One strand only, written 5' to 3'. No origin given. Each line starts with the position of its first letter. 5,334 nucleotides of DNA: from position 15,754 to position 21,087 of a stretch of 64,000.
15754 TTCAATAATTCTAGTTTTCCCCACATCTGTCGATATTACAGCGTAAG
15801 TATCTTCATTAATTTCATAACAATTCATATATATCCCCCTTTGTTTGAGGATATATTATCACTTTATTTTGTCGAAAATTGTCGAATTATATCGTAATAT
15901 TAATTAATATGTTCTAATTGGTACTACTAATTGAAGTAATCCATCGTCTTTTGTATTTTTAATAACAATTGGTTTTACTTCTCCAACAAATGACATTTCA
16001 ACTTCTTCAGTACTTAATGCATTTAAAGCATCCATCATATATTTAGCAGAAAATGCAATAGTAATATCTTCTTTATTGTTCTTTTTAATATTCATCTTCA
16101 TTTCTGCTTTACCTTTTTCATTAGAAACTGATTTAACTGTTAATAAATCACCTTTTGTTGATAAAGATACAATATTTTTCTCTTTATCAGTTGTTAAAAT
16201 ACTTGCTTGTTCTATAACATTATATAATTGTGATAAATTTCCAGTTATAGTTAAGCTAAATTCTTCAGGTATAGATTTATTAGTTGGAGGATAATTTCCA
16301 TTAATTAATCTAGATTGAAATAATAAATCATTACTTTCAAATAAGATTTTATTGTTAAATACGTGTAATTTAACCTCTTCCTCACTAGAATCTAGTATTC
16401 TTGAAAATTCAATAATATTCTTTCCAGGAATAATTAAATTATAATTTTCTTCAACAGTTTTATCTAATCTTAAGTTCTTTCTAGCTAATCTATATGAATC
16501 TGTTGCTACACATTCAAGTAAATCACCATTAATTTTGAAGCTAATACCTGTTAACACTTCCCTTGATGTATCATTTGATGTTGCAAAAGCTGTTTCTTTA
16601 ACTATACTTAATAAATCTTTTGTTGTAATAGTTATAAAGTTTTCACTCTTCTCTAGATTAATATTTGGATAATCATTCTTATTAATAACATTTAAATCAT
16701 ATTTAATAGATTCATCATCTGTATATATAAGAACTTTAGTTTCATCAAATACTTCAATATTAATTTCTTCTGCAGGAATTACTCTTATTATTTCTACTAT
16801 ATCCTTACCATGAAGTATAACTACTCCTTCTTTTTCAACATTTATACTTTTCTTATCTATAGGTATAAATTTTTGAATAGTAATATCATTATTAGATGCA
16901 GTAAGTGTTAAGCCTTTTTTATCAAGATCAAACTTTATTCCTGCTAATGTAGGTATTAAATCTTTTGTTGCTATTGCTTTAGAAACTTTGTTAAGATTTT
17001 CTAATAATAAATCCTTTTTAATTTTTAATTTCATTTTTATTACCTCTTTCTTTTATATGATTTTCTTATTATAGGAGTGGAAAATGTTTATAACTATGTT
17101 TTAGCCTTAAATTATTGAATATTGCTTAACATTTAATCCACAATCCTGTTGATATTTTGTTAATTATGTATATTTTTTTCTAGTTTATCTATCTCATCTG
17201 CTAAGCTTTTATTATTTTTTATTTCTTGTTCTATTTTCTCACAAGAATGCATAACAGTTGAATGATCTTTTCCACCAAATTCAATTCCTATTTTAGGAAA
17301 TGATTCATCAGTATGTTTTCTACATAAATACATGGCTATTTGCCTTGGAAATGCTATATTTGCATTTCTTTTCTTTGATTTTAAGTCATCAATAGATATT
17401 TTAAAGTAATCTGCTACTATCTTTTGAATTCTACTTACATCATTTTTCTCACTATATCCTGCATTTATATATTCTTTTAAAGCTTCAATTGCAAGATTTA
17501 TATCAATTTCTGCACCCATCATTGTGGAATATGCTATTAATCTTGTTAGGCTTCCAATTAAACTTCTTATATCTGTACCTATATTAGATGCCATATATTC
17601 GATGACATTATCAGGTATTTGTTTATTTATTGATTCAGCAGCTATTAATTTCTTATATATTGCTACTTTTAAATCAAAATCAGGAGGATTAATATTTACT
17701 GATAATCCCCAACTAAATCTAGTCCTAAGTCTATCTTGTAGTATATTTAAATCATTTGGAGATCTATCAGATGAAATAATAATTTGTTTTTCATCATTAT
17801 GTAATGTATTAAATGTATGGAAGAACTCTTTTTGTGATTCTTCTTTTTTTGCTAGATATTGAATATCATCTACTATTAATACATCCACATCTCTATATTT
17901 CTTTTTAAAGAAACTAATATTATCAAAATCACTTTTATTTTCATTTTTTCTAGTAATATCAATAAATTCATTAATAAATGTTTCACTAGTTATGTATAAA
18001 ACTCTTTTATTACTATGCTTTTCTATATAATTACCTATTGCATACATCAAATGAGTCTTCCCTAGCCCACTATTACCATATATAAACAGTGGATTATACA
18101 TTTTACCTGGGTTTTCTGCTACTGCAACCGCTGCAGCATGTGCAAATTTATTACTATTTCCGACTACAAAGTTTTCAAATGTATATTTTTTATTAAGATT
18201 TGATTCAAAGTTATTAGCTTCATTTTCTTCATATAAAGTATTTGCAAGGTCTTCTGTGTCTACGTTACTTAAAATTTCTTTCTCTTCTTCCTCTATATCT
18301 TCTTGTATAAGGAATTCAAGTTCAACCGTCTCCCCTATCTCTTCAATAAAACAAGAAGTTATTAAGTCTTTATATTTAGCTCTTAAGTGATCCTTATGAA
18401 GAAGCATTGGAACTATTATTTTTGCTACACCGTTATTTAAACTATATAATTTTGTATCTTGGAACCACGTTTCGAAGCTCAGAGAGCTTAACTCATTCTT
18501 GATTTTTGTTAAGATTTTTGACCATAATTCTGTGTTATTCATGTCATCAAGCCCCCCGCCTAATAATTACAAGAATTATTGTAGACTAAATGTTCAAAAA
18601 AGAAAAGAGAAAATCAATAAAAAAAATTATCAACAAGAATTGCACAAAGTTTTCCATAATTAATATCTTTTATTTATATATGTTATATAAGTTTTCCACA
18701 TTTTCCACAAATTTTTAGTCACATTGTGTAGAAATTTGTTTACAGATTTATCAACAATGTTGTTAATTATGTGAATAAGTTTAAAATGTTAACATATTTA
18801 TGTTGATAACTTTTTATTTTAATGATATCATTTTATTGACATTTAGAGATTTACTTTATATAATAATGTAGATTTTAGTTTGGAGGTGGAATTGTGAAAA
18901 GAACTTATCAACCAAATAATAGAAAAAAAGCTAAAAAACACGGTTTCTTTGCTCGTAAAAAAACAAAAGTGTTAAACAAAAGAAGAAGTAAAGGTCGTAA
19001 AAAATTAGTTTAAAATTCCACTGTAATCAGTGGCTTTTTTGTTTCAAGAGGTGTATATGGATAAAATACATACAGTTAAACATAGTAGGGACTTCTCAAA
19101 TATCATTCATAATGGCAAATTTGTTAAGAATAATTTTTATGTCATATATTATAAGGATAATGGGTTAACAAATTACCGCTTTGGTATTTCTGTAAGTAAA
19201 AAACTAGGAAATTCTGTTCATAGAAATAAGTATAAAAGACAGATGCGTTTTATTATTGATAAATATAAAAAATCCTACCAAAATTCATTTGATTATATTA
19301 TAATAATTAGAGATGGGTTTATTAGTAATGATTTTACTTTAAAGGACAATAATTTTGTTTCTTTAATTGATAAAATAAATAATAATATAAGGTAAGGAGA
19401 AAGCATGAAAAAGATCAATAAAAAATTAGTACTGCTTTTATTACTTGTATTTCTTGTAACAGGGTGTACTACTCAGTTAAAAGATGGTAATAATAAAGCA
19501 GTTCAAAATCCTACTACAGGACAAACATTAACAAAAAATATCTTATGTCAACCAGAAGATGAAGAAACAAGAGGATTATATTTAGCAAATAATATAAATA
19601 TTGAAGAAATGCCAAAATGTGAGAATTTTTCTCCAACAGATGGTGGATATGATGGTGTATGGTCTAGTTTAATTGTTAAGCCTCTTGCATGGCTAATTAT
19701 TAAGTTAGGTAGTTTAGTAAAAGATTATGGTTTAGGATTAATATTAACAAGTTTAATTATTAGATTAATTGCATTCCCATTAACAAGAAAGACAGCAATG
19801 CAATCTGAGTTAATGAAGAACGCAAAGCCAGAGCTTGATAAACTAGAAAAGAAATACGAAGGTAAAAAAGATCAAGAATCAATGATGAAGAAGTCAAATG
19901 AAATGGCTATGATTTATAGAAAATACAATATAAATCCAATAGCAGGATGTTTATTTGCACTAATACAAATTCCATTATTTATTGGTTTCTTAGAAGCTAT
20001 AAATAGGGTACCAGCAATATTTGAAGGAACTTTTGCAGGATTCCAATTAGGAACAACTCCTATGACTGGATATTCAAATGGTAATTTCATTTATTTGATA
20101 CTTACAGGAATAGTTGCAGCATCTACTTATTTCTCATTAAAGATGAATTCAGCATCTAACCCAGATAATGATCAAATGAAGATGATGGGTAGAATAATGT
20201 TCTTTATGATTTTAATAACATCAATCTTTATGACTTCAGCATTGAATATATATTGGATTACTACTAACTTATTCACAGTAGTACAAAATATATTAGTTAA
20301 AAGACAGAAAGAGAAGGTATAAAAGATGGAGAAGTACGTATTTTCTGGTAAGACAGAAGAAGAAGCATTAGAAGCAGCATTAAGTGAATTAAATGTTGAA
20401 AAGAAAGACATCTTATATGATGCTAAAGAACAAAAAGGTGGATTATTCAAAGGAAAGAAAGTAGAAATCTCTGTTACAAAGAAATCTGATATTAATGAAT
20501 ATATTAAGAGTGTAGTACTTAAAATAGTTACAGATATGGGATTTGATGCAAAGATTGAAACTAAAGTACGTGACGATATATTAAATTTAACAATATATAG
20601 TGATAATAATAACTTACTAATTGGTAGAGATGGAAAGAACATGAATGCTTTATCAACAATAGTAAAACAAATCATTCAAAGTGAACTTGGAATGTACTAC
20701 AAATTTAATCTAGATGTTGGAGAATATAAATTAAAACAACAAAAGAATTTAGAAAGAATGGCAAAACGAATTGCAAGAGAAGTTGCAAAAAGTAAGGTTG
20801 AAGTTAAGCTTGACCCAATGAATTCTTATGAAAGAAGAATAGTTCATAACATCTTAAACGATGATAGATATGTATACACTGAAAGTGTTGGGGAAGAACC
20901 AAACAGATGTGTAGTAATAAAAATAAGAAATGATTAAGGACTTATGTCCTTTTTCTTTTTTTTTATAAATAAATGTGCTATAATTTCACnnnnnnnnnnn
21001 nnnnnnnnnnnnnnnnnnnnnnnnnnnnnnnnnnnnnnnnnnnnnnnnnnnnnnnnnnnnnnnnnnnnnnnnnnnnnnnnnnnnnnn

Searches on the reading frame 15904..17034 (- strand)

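Call 39: search_protein_families(library=ncbifam, proteins=[window:15904-17034:-], max_evalue=1e-10)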
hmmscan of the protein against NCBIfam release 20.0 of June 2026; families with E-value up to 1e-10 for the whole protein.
window:15904-17034:- (376 aa): 3 families
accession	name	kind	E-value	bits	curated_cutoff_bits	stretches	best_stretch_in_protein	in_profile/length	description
TIGR00663.1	dnan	equivalog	2.1e-86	290.1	137.65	1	1-375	1-367/367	DNA polymerase III subunit beta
NF004184.0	PRK05643.3-2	equivalog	7.2e-54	183.1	443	1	1-374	1-374/375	DNA polymerase III subunit beta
NF011508.0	PRK14946.1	equivalog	1.1e-31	110.3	513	1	1-370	1-361/366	DNA polymerase III subunit beta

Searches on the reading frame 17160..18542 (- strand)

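Call 39: search_protein_families(library=ncbifam, proteins=[window:17160-18542:-], max_evalue=1e-10)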
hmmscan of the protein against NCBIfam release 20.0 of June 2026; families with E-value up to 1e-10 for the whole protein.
window:17160-18542:- (460 aa): 8 families
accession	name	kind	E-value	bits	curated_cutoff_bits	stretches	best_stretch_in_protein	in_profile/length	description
TIGR00362.1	DnaA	equivalog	2.8e-157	524.3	343.9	1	7-458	1-437/437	chromosomal replication initiator protein DnaA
NF001154.0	PRK00149.3-3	equivalog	1.3e-102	344.2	410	1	9-459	13-459/462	chromosomal replication initiator protein DnaA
NF009087.0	PRK12422.1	equivalog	2.2e-69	234.8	657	1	86-459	66-444/455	chromosomal replication initiator protein DnaA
TIGR03420.1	DnaA_homol_Hda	equivalog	3.4e-31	108.5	194.8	1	116-354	8-224/226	DnaA regulatory inactivator Hda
NF005304.0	PRK06835.1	equivalog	5.2e-16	58.7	215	1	99-271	132-300/330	ATP-binding protein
NF038214.1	IS21_help_AAA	equivalog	8.5e-16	58.3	200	1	86-262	26-194/232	IS21-like element helper ATPase IstB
NF005982.0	PRK08084.1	equivalog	5.2e-14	52.4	268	0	218-351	97-229/235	DnaA inactivator Hda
NF005992.0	PRK08116.1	subfamily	5.4e-11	42.1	189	1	105-269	67-229/269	hypothetical protein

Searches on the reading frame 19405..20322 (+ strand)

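Call 39: search_protein_families(library=ncbifam, proteins=[window:19405-20322:+], max_evalue=1e-10)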
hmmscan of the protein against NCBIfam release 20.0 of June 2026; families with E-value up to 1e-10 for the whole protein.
window:19405-20322:+ (305 aa): 21 families
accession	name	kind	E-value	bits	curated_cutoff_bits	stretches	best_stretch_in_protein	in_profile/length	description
NF002803.0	PRK02944.1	equivalog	2.7e-46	158.1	377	1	79-300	29-242/255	YidC family membrane integrase SpoIIIJ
TIGR03592.1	yidC_oxa1_cterm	subfamily_domain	3.9e-42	144.5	84.3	1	108-300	2-191/191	membrane protein insertase YidC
NF002353.0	PRK01318.1-4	equivalog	3.3e-28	98.7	365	1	86-194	355-458/596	membrane protein insertase YidC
NF002351.0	PRK01318.1-1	equivalog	2.7e-27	95.7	740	1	82-304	327-536/545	membrane protein insertase YidC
NF002352.0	PRK01318.1-3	equivalog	1.8e-25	90.1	447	1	86-304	350-554/562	membrane protein insertase YidC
NF002567.0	PRK02201.1-2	equivalog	3e-25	88.9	452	1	84-300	398-634/651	membrane protein insertase YidC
NF002357.0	PRK01318.2-4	equivalog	1.6e-24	86.6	479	1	86-303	313-517/532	membrane protein insertase YidC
NF002687.0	PRK02463.1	equivalog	1.5e-23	83.1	425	1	80-298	31-247/307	membrane protein insertase YidC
NF002356.0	PRK01318.2-3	equivalog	4e-22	78.4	460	1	101-195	366-457/627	membrane protein insertase YidC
NF002355.0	PRK01318.2-2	equivalog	2.3e-21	75.9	891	1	94-304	383-599/602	membrane protein insertase YidC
NF002566.0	PRK02201.1-1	equivalog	2.3e-18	66.3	342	1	3-299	43-356/380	membrane protein insertase YidC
NF002899.0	PRK03449.1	equivalog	2.9e-18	66.2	276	1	115-228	39-144/359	membrane protein insertase YidC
NF002350.0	PRK01315.1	equivalog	4.1e-18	65.6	282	1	108-200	42-129/329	membrane protein insertase YidC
NF002354.0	PRK01318.2-1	equivalog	5e-18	64.9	1094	1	97-301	342-533/548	membrane protein insertase YidC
NF002358.0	PRK01318.2-5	equivalog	1.1e-16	60.7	605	1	93-300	326-537/545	membrane protein insertase YidC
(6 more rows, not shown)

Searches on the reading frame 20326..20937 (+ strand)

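Call 39: search_protein_families(library=ncbifam, proteins=[window:20326-20937:+], max_evalue=1e-10)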
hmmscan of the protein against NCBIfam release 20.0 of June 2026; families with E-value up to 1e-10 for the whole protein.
window:20326-20937:+ (203 aa): 1 family
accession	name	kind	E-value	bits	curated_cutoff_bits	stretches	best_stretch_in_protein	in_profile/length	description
NF041568.1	Jag_EloR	equivalog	1.9e-46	158.6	145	1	6-199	4-202/203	RNA-binding cell elongation regulator Jag/EloR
